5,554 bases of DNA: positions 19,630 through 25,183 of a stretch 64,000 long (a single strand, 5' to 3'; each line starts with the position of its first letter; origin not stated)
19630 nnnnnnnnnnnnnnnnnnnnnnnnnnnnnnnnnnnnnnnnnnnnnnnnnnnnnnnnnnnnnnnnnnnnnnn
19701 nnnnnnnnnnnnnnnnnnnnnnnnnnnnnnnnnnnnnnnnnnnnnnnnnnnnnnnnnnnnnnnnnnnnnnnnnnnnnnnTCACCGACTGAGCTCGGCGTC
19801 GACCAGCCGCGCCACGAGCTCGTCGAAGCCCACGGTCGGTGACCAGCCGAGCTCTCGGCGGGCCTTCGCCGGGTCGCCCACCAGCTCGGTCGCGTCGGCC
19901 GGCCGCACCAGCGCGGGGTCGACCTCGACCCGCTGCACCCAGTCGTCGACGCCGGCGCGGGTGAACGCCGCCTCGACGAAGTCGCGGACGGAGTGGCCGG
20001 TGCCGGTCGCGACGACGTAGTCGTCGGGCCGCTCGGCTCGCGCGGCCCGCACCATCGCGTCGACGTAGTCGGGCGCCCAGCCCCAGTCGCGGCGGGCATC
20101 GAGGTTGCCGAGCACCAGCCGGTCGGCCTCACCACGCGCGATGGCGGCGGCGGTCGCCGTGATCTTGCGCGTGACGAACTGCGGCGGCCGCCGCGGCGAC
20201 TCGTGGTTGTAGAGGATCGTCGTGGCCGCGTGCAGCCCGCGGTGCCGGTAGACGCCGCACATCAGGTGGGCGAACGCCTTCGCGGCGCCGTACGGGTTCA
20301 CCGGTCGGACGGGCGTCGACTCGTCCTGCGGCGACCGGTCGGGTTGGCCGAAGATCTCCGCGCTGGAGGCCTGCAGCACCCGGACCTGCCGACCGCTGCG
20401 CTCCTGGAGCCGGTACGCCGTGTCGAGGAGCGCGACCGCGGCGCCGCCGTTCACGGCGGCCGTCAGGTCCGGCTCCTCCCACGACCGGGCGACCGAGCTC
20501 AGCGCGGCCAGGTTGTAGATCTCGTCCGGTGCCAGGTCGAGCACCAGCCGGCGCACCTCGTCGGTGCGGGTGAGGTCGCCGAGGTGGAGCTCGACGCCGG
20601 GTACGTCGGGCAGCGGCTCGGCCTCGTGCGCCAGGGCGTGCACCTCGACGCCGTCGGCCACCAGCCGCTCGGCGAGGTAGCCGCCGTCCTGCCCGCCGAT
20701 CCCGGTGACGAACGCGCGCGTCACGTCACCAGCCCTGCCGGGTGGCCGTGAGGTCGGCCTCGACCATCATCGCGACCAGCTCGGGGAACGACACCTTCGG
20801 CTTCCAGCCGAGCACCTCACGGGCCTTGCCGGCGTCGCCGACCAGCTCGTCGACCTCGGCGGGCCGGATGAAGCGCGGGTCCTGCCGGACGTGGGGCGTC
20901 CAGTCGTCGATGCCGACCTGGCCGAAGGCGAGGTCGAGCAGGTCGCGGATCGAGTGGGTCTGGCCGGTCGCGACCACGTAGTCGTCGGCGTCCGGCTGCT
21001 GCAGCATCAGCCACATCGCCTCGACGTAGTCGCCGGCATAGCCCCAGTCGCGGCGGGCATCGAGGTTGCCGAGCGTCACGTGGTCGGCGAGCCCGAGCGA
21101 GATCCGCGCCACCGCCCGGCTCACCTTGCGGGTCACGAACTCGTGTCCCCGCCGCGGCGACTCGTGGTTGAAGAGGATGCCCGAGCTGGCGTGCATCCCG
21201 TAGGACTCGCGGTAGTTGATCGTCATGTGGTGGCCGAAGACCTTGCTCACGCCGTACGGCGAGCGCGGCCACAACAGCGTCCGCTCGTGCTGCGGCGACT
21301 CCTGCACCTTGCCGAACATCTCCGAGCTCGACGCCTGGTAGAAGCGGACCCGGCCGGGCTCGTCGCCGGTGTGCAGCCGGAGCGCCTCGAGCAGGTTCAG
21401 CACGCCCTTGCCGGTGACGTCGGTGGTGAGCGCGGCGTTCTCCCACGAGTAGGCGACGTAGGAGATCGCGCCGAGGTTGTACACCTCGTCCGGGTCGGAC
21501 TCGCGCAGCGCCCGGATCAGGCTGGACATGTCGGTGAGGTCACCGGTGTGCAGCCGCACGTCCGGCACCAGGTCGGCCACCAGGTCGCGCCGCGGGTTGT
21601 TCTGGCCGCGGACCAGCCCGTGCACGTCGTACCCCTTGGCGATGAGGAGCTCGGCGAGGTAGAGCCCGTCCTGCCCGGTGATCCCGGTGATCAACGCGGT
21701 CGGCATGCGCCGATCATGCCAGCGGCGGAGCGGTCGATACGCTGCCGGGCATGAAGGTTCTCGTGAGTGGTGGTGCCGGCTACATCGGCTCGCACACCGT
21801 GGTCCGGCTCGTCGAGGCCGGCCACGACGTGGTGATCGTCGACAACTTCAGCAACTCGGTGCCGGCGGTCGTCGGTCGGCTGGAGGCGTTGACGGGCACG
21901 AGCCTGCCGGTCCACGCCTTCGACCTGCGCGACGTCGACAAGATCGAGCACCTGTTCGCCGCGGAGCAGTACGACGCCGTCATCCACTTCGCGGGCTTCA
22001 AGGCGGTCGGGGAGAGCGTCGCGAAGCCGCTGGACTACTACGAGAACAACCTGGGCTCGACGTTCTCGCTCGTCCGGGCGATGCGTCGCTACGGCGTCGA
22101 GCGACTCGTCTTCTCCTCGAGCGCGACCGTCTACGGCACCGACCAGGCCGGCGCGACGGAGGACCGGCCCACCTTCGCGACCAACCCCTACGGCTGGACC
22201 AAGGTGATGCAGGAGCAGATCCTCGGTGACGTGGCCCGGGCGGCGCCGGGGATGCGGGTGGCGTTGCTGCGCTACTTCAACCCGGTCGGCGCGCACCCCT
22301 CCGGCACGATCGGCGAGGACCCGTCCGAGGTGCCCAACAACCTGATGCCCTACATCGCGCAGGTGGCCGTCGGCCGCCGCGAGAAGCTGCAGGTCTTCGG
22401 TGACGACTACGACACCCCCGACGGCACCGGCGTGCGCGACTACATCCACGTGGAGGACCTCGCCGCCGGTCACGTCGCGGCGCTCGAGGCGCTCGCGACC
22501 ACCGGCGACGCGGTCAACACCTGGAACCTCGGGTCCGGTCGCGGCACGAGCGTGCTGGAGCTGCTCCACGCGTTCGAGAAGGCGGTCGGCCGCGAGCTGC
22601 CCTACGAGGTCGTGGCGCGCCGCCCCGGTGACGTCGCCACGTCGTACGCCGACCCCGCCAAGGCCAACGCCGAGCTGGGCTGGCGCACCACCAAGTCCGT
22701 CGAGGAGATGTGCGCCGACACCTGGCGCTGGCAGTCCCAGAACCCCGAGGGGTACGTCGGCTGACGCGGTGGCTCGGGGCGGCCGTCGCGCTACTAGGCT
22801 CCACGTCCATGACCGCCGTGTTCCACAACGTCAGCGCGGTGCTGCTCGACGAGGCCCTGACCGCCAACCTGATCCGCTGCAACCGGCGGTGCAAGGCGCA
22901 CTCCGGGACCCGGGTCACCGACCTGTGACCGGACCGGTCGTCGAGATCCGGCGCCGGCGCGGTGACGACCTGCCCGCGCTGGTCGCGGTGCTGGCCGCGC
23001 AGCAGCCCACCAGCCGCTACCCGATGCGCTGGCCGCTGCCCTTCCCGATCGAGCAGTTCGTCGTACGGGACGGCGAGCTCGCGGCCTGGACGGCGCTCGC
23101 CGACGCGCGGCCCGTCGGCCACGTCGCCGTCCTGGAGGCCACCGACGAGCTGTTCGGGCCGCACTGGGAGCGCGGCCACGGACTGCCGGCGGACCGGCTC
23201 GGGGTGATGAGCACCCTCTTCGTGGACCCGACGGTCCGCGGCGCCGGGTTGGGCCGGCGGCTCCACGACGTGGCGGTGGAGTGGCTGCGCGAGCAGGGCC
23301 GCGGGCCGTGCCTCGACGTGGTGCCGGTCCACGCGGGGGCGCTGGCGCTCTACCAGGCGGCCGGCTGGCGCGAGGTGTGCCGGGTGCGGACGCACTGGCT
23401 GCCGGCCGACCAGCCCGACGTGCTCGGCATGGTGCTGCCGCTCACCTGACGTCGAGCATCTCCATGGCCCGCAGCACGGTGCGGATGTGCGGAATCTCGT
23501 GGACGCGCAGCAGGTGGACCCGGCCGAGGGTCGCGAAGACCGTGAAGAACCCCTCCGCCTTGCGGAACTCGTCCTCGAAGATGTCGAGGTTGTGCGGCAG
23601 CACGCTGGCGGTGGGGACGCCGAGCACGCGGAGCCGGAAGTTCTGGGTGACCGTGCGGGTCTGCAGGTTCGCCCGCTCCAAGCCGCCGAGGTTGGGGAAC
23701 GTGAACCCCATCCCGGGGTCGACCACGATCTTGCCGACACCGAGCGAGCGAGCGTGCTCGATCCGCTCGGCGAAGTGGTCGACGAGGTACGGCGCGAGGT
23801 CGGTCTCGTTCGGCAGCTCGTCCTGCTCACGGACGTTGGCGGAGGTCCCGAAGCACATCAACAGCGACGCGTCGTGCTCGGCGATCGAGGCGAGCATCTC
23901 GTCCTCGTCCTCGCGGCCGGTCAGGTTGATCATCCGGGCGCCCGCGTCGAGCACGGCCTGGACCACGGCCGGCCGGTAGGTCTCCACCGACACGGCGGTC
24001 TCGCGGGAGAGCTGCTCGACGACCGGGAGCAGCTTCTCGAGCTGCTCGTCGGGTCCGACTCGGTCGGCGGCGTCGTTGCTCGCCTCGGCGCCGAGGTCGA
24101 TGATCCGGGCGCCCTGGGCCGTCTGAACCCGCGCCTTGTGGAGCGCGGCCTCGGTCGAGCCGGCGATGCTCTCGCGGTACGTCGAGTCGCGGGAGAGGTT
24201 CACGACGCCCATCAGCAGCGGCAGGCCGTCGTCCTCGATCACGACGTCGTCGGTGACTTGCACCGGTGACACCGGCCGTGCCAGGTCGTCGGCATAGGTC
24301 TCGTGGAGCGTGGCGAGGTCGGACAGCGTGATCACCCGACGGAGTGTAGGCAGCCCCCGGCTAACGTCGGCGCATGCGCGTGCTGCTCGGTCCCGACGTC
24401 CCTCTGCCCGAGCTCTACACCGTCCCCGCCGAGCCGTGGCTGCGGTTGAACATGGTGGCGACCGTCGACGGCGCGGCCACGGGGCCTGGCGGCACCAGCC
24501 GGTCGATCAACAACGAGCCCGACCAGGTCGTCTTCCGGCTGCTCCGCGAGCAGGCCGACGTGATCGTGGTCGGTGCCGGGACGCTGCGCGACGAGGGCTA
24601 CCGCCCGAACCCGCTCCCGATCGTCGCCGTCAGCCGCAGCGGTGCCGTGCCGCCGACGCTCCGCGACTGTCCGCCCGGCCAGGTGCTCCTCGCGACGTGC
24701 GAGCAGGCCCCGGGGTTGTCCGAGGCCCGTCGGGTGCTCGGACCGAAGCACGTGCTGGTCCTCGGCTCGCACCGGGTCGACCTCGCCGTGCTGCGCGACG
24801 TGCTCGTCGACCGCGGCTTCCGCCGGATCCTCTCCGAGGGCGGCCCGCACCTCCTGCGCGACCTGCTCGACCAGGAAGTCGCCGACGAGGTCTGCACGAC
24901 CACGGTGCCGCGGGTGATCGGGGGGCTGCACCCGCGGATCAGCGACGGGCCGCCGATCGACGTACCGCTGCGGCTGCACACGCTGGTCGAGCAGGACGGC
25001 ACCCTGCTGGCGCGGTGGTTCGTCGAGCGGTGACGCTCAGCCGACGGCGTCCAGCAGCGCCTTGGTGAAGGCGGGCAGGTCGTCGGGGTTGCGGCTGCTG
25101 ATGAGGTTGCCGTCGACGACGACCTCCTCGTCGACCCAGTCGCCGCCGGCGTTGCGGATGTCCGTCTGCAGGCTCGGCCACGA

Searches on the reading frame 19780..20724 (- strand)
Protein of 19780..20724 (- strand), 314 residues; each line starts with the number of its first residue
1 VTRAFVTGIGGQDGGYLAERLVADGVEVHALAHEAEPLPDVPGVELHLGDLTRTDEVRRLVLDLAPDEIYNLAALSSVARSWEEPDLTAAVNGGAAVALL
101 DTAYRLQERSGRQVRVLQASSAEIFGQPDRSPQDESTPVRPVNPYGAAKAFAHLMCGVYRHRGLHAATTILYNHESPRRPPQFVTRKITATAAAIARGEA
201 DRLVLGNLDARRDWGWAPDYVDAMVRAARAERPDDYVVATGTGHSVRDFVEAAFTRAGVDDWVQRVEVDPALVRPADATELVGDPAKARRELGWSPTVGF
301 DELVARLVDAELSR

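Call 14: search_protein_families(library=pfam, proteins=[window:19780-20724:-], max_evalue=0.01)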
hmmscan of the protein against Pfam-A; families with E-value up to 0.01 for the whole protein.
window:19780-20724:- (314 aa): 4 families
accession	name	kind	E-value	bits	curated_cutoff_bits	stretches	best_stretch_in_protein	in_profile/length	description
PF16363.11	GDP_Man_Dehyd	-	1.7e-98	330.5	27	1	5-306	1-331/332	GDP-mannose 4,6 dehydratase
PF01370.27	Epimerase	-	2.1e-54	184.9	20.9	1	5-239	2-240/240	NAD dependent epimerase/dehydratase family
PF04321.23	RmlD_sub_bind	-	1.9e-10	40.7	27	1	5-150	4-130/287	RmlD substrate binding domain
PF13460.12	NAD_binding_10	-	0.00089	19.6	27.2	1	10-61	3-58/184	NAD(P)H-binding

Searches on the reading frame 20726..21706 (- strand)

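Call 14: search_protein_families(library=pfam, proteins=[window:20726-21706:-], max_evalue=0.01)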
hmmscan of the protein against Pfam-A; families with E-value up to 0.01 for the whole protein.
window:20726-21706:- (326 aa): 4 families
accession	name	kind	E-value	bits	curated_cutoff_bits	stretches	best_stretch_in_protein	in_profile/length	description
PF16363.11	GDP_Man_Dehyd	-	8.5e-125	417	27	1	5-314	1-332/332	GDP-mannose 4,6 dehydratase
PF01370.27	Epimerase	-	8e-66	222.3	20.9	1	4-245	1-239/240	NAD dependent epimerase/dehydratase family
PF04321.23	RmlD_sub_bind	-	2.8e-06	27.1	27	1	5-169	4-143/287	RmlD substrate binding domain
PF05368.20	NmrA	-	0.00054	20.1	27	1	5-71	6-71/298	NmrA-like family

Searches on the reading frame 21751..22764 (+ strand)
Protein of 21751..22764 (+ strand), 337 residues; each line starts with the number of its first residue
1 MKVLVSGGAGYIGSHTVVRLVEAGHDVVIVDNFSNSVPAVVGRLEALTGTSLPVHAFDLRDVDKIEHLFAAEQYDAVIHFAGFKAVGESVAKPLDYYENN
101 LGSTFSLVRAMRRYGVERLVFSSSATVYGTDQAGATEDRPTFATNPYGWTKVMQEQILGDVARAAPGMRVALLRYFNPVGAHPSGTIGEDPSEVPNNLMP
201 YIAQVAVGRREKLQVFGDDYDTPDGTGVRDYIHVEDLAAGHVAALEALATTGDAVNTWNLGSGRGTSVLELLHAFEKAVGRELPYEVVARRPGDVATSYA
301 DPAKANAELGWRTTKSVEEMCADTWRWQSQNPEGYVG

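Call 14: search_protein_families(library=pfam, proteins=[window:21751-22764:+], max_evalue=0.01)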
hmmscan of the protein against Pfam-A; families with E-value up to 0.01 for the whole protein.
window:21751-22764:+ (337 aa): 11 families
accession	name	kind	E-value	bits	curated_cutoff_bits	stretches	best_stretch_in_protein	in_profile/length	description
PF16363.11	GDP_Man_Dehyd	-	6.7e-56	190.6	27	1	4-324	1-332/332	GDP-mannose 4,6 dehydratase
PF01370.27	Epimerase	-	3.2e-54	184.3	20.9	1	3-253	1-235/240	NAD dependent epimerase/dehydratase family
PF01073.25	3Beta_HSD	-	2.6e-13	50.1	22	1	4-249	1-233/280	3-beta hydroxysteroid dehydrogenase/isomerase family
PF04321.23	RmlD_sub_bind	-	6.3e-13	48.9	27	1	1-282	1-234/287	RmlD substrate binding domain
PF02719.21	Polysacc_synt_2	-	5e-12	46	20.2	1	3-181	1-174/293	Polysaccharide biosynthesis protein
PF13460.12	NAD_binding_10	-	8.8e-09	35.9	27.2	1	7-156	1-129/184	NAD(P)H-binding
PF00106.31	adh_short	-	9.3e-06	25.7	26.6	1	3-83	3-87/195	short chain dehydrogenase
PF05368.20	NmrA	-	2.2e-05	24.7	27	1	2-125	4-108/298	NmrA-like family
PF07993.18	NAD_binding_4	-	0.00089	18.9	20.1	0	68-174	85-203/258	Male sterility protein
PF03721.20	UDPG_MGDP_dh_N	-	0.0011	19.1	27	1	8-37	7-36/187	UDP-glucose/GDP-mannose dehydrogenase family, NAD binding domain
PF08659.16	KR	-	0.0012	19.2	22.6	1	3-84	3-92/180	KR domain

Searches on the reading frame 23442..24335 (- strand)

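Call 42: search_protein_families(library=pfam, proteins=[window:23442-24335:-], max_evalue=0.001)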
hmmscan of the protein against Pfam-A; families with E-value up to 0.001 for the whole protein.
window:23442-24335:- (297 aa): 1 family
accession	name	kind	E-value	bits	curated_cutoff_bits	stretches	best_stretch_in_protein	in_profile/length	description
PF00809.28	Pterin_bind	-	3.1e-33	115.8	25.5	1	42-225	1-184/244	Pterin binding enzyme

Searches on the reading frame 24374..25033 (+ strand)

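Call 42: search_protein_families(library=pfam, proteins=[window:24374-25033:+], max_evalue=0.001)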
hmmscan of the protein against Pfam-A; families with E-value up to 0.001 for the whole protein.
window:24374-25033:+ (219 aa): 1 family
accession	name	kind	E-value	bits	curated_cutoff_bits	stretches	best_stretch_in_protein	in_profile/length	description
PF01872.23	RibD_C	-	9.3e-25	88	24.1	1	21-201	1-185/197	RibD C-terminal domain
